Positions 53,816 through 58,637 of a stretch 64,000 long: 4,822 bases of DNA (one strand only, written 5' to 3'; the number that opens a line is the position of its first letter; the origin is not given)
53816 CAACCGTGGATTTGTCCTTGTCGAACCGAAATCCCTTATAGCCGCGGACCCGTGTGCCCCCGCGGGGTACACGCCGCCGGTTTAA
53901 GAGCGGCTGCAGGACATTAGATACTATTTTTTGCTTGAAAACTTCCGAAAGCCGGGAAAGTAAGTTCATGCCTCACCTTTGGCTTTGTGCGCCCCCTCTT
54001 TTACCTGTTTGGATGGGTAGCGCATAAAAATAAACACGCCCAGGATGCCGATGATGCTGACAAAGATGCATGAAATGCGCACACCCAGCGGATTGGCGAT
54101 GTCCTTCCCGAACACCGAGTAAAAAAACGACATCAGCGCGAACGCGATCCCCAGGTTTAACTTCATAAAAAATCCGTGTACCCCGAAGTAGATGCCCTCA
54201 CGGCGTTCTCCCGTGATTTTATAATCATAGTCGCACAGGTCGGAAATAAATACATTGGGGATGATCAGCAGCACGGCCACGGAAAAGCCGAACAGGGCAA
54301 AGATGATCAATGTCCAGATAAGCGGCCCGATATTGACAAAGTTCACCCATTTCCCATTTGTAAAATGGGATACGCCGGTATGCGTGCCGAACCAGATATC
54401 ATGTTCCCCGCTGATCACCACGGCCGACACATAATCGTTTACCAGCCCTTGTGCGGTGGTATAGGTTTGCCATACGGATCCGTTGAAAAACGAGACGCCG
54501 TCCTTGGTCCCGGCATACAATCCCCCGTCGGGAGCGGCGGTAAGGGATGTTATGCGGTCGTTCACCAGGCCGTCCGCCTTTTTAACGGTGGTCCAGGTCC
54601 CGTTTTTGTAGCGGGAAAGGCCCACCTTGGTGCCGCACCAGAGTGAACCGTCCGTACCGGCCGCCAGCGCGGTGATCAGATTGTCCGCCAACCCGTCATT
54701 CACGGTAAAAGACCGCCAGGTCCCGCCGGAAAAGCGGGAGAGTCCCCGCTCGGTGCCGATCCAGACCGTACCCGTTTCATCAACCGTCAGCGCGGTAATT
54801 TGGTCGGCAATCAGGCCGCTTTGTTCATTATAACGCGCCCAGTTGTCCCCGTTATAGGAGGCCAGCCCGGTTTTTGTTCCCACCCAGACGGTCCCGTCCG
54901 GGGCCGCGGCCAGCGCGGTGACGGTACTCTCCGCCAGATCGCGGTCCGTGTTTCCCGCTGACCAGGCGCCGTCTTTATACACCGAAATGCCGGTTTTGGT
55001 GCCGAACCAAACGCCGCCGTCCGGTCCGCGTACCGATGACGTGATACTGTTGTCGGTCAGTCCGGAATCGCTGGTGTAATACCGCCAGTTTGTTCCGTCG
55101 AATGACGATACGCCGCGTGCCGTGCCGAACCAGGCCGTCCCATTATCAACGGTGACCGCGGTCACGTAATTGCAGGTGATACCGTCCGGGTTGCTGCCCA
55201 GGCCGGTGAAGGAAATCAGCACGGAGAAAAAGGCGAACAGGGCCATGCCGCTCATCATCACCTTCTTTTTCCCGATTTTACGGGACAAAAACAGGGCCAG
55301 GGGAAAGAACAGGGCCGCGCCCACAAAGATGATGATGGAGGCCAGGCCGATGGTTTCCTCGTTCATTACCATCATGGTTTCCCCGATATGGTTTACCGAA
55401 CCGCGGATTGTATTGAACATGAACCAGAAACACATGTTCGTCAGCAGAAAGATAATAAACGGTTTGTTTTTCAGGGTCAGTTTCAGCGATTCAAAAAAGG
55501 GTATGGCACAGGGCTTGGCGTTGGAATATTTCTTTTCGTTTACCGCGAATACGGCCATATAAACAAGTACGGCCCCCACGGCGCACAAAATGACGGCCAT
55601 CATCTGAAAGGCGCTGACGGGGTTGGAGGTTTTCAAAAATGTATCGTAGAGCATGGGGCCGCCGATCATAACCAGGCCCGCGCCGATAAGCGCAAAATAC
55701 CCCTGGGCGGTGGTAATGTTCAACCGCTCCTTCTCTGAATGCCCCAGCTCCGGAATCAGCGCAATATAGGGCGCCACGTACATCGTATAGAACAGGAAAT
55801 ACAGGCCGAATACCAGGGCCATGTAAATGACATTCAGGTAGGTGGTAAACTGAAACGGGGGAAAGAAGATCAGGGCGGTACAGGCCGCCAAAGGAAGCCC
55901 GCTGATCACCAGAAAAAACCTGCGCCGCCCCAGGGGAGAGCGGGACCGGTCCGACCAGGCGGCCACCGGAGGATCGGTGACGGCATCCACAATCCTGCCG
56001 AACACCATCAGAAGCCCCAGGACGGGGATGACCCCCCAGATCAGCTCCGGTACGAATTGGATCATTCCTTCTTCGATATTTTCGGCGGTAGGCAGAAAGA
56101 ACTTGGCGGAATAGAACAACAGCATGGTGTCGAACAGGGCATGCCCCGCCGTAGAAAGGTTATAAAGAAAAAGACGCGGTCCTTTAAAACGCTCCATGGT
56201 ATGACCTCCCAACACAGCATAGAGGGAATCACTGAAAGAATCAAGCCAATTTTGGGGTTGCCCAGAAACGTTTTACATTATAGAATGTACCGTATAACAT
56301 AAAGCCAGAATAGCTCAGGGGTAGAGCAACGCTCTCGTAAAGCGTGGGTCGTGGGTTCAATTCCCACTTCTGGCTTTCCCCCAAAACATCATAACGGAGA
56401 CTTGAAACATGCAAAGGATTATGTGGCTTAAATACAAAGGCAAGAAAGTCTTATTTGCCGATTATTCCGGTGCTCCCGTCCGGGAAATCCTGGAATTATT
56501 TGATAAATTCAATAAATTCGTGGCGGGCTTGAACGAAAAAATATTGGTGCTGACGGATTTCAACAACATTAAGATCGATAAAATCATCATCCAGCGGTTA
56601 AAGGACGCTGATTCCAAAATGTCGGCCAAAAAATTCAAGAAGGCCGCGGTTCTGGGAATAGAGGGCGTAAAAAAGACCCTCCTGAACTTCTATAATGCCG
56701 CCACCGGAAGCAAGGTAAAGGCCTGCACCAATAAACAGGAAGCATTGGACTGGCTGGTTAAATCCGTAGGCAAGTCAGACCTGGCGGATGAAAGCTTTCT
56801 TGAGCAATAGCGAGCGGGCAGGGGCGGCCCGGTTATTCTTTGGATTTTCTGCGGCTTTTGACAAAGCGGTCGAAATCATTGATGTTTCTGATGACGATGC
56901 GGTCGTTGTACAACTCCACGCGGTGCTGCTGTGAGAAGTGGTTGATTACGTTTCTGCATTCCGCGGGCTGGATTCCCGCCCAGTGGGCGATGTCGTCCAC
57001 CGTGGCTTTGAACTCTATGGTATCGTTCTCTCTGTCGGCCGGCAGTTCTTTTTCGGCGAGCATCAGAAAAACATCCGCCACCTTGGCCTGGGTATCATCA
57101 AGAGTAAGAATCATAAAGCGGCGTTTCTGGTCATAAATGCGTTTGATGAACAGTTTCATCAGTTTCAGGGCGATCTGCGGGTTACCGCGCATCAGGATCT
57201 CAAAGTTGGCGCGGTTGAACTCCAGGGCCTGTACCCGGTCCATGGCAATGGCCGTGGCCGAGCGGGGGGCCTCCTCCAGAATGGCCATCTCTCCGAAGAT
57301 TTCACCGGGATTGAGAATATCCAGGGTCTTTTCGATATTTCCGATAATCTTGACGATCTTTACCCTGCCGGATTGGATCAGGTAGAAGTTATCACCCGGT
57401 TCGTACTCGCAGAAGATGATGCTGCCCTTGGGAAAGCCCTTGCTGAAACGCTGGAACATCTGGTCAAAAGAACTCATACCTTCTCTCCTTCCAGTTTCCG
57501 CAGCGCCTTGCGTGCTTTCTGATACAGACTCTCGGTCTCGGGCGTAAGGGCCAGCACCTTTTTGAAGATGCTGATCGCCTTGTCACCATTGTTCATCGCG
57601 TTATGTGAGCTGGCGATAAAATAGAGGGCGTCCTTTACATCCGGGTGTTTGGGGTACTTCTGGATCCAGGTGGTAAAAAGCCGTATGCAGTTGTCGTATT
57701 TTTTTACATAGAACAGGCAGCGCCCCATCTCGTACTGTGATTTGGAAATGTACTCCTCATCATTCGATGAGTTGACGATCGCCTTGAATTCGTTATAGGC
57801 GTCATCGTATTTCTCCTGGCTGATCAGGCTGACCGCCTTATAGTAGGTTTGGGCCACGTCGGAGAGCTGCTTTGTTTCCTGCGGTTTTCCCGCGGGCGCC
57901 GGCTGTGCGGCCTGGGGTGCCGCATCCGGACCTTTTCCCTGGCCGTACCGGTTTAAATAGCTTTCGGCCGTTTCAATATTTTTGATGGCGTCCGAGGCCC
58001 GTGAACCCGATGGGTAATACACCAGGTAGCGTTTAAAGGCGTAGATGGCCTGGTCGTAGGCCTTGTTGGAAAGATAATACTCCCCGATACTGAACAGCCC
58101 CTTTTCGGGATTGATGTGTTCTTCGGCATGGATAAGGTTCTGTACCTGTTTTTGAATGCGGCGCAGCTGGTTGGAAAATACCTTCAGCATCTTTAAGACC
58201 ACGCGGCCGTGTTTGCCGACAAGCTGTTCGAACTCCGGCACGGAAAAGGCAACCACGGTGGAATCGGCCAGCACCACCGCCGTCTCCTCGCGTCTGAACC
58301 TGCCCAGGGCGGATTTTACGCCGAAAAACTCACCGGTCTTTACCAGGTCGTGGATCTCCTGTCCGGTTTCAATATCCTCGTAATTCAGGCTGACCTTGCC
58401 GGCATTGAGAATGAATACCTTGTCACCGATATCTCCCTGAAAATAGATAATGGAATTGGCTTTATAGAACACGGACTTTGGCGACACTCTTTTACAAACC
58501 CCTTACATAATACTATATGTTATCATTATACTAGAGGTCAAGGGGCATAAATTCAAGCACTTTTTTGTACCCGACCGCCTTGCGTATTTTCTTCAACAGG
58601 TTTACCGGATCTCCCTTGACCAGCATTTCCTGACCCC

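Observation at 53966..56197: Sugar symporter with a Reg_prop beta-propeller inserted in a periplasmic loop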

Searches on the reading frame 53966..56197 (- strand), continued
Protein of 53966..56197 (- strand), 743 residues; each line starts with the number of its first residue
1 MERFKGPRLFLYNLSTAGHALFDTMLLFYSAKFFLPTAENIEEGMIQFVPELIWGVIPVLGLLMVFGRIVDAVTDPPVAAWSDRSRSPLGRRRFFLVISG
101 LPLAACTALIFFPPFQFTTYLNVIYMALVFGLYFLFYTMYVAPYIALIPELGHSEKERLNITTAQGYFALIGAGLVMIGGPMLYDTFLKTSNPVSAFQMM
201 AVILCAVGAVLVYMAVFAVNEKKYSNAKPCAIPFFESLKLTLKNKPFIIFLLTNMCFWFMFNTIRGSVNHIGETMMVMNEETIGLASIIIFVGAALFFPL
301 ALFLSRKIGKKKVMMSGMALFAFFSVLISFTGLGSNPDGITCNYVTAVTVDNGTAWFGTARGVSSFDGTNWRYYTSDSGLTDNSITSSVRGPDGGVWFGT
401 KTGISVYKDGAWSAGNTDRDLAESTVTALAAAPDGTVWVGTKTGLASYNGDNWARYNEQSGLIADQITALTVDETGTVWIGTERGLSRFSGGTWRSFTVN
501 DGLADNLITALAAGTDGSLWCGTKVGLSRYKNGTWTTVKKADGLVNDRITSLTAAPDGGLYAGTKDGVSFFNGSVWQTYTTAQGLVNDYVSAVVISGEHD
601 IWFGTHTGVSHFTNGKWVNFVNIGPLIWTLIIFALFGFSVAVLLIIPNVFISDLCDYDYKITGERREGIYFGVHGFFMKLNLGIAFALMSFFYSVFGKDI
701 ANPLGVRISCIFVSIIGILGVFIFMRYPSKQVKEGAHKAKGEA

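Call 84: predict_structure(alignment_id=A6)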
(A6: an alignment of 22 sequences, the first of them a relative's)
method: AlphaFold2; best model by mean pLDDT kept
length: 743 residues; sequences in the alignment: 22
mean_pLDDT: 87.6   pTM: 0.87
mean pLDDT of the five models: 87.6, 85.8, 85.6, 85.2, 84.3
residues with pLDDT >= 90: 422; 70-90: 269; 50-70: 38; < 50: 14
segments of 3 or more residues with pLDDT < 50: 53-56, 225-228, 738-743
pLDDT, mean of each block of 10 residues (from residue 1): 81 93 89 79 77 59 91 91 73 75 88 78 90 92 85 85 94 91 72 84 91 81 53 80 87 94 96 92 88 94 82 88 97 88 82 94 92 89 92 93 96 95 94 92 95 90 69 86 93 90 89 92 93 93 92 94 94 95 93 93 95 93 91 92 95 92 86 85 95 93 80 95 96 65 39
secondary structure, 60 per line:
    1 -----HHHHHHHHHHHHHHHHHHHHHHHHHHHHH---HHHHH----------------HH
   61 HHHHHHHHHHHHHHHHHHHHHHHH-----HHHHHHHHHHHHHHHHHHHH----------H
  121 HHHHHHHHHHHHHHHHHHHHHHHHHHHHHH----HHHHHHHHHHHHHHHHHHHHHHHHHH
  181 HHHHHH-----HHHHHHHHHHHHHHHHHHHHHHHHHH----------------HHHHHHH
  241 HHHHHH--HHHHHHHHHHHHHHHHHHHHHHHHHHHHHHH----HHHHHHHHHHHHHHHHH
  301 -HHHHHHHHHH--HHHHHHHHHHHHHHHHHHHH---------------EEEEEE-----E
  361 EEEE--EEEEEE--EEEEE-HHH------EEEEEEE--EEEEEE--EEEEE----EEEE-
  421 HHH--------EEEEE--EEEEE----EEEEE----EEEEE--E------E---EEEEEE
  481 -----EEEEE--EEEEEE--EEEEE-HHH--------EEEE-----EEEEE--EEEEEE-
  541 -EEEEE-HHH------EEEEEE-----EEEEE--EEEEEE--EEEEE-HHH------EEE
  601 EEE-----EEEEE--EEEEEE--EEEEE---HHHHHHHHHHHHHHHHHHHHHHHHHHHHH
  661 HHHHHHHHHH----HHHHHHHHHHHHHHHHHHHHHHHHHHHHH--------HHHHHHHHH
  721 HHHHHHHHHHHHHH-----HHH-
elements in order (helices of 4 or more, strands of 3 or more residues): H6-34 H38-42 H59-84 H90-109 H120-150 H155-186 H192-217 H234-246 H249-279 H284-300 H302-311 H314-333 E349-354 E360-364 E367-372 E375-379 E390-396 E399-404 E407-411 E416-419 E432-436 E439-443 E448-452 E457-461 E475-480 E486-490 E493-498 E501-505 E518-521 E527-531 E534-539 E542-546 E557-562 E568-572 E575-580 E583-587 E598-603 E609-613 E616-621 E624-628 H632-670 H675-703 H712-734

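Call 85: search_protein_families(library=ncbifam, proteins=[P0010, P0274], max_evalue=0.001)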
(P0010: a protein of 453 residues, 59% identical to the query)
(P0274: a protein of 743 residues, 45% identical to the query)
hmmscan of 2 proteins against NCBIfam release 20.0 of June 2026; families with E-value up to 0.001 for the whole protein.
P0010 (453 aa): 5 families
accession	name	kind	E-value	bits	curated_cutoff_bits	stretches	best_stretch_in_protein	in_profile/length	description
TIGR00792.1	gph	subfamily_domain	3.5e-41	141.3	231.35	1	45-411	22-382/437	glycoside-pentoside-hexuronide (GPH):cation symporter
NF007237.0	PRK09669.1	subfamily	3.4e-24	85.3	610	1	53-408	39-387/461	putative symporter YagG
NF007353.0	PRK09848.1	equivalog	2.9e-16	59.3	528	1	62-443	47-429/457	glucuronide transporter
NF007749.0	PRK10429.1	equivalog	3.9e-15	55.6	456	1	59-411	42-395/473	melibiose:sodium transporter MelB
NF008526.0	PRK11462.1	equivalog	3.7e-11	42.5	836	1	46-418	33-396/460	glycoside-pentoside-hexuronide family transporter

P0274 (743 aa): 2 families
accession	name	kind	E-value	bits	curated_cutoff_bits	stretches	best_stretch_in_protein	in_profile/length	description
TIGR00792.1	gph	subfamily_domain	8e-10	37.9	231.35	1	76-335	53-307/437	glycoside-pentoside-hexuronide (GPH):cation symporter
NF007353.0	PRK09848.1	equivalog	0.00018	20.4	528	1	84-333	70-312/457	glucuronide transporter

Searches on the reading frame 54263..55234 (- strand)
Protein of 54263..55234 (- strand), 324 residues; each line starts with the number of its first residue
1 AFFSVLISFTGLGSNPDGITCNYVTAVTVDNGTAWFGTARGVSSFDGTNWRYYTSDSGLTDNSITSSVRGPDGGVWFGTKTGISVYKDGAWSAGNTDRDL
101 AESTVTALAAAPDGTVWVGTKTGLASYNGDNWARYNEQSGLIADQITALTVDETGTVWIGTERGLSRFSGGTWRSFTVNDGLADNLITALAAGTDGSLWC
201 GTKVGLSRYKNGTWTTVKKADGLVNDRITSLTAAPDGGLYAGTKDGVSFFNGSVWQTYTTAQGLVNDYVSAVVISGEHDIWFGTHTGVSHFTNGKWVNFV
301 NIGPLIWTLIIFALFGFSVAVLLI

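Call 58: find_related_loci(query=A4, collection=genome_contigs, flank=6000)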
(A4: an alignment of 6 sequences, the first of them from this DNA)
Query A4 (324 aa) in genome_contigs; peptide patterns used: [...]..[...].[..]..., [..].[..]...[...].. (x = any residue, [..] = any of these).
148 stretches matched a pattern; 103 encode a relative of the query (tblastn E <= 1e-3); the best 80 are kept; 80 distinct loci.
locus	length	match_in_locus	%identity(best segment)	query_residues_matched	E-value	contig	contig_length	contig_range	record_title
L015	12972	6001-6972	60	1-324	1e-117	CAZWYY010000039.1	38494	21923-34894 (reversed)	MAG TPA_asm: uncultured Spirochaetaceae bacterium isolate SRP214966_co4_496 genome assembly, contig: NODE_669_length_384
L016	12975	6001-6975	51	1-324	4e-103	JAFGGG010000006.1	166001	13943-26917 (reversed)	MAG: Spirochaetales bacterium isolate Zod_Metabat.1377 k87_909309, whole genome shotgun sequence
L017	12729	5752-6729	50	1-324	2e-98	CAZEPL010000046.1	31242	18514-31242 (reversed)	MAG TPA_asm: uncultured Spirochaetaceae bacterium isolate binchicken_co228_579 genome assembly, contig: NODE_1786_length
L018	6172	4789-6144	32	16-293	1e-39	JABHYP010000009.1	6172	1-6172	MAG: Candidatus Latescibacterota bacterium isolate SI047_bin62 k141_37986, whole genome shotgun sequence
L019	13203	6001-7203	28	14-299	6e-37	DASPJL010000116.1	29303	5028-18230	MAG TPA_asm: Cytophagales bacterium isolate SMAG_U12008 k141_714827, whole genome shotgun sequence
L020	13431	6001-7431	28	14-313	4e-33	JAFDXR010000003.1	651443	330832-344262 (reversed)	MAG: Bacteroidetes bacterium isolate SZAS-3 BACT-AMP-16__3__length-651443, whole genome shotgun sequence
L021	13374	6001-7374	27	14-299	6e-32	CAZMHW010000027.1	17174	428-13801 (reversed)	MAG TPA_asm: uncultured Akkermansia sp. isolate SRP296810_co1_341 genome assembly, contig: NODE_3495_length_17174_cov_4.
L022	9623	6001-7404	28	14-299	2e-30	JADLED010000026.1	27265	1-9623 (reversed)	MAG: Bacteroidia bacterium isolate SJ304 c_000000128473, whole genome shotgun sequence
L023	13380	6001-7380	29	17-299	2e-30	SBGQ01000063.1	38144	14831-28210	MAG: bacterium isolate M1805 scaffold_152_1, whole genome shotgun sequence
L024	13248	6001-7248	25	17-306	3e-29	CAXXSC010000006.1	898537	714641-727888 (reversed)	MAG: Candidatus Latescibacterota bacterium isolate 3219b954-e10d-4382-8a72-06d1161b35cc genome assembly, contig: contig_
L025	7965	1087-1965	26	18-299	7e-29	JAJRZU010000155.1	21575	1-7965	MAG: Deltaproteobacteria bacterium isolate Dive96_bin4.232 k141_3590148, whole genome shotgun sequence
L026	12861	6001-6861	28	14-299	3e-28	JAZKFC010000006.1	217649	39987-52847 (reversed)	MAG: Bacteroidota bacterium isolate DC_HB_02_SPN181219-bin060_1 DCHB02SPN_B060_1_000000000006, whole genome shotgun sequ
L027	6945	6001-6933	27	6-312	2e-26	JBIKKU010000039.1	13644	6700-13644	MAG: Flavobacteriales bacterium isolate ME2014-08-05_3300044627_group5_bin56 Rohwer_bin1008_scaffold_3232_c2, whole geno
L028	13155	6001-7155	29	14-324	6e-25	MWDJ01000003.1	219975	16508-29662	MAG: Bacteroidetes bacterium ADurb.Bin145 BWX96_contig000003, whole genome shotgun sequence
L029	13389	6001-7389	26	6-295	9e-24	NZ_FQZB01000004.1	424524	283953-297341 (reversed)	Clostridium cavendishii DSM 21758, whole genome shotgun sequence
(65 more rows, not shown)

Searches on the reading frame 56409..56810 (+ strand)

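Call 83: search_protein_families(library=pfam, proteins=[window:56409-56810:+], max_evalue=0.001)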
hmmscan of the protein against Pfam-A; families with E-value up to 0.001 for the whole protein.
window:56409-56810:+ (133 aa): 1 family
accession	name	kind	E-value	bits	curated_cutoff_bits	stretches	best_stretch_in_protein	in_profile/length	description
PF11964.13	SpoIIAA-like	-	0.00076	20.6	25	1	34-116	22-105/106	SpoIIAA-like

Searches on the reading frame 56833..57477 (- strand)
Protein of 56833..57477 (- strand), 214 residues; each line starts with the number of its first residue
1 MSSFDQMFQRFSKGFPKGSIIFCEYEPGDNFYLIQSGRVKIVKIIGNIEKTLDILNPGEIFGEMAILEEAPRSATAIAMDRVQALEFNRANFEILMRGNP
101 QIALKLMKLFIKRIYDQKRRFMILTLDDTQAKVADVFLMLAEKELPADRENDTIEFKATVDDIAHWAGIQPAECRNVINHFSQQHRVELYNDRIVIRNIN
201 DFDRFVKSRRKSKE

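Call 83: search_protein_families(library=pfam, proteins=[window:56833-57477:-], max_evalue=0.001)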
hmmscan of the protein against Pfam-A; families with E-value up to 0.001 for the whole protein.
window:56833-57477:- (214 aa): 2 families
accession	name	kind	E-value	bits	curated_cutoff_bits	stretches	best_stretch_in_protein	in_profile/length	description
PF00027.35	cNMP_binding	-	1.5e-23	83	27.5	1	15-97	4-87/89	Cyclic nucleotide-binding domain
PF13545.12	HTH_Crp_2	-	1.9e-06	28.1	27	1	132-200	2-65/70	Crp-like helix-turn-helix domain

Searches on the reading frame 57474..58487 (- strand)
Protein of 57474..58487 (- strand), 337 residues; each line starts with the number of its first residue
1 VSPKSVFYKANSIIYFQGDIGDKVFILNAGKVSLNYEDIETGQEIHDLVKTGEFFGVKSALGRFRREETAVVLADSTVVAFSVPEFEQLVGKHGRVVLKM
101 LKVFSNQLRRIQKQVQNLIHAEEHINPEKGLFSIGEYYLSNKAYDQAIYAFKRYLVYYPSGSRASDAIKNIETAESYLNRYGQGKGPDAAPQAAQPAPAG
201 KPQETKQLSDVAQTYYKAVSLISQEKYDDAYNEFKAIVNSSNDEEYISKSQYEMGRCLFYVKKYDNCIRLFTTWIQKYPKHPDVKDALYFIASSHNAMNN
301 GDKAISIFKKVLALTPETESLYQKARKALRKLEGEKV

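Call 83: search_protein_families(library=pfam, proteins=[window:57474-58487:-], max_evalue=0.001)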
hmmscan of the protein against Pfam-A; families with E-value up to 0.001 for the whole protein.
window:57474-58487:- (337 aa): 11 families
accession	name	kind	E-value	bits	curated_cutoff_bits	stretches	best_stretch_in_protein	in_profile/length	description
PF00027.35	cNMP_binding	-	5.3e-16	58.8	27.5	1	6-92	2-88/89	Cyclic nucleotide-binding domain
PF07719.23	TPR_2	-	3.2e-10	39.7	27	0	130-159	3-32/34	Tetratricopeptide repeat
PF13424.12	TPR_12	-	4e-09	37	30.1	1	248-315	3-75/77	Tetratricopeptide repeat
PF13174.12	TPR_6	-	1.6e-08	35.1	26.3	0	131-160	3-32/33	Tetratricopeptide repeat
PF13525.12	YfiO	-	2.7e-08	34.3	25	1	211-298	5-92/203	Outer membrane lipoprotein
PF00515.34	TPR_1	-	3.1e-08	33.5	27.8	0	130-159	3-32/34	Tetratricopeptide repeat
PF12895.13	ANAPC3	-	1.7e-07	31.8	27.2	0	213-271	25-79/82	Anaphase-promoting complex, cyclosome, subunit 3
PF13428.12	TPR_14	-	1.4e-06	28.8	23.5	0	286-323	2-39/44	Tetratricopeptide repeat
PF14559.12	TPR_19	-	3.6e-06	27.7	25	0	264-327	7-66/68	Tetratricopeptide repeat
PF13432.12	TPR_16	-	7.6e-06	26.7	32.7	0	130-160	33-63/65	Tetratricopeptide repeat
PF25063.1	ARM_TT21_C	-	0.00046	20.5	35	0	94-171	64-138/209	Tetratricopeptide repeat protein 21 C-terminal ARM domain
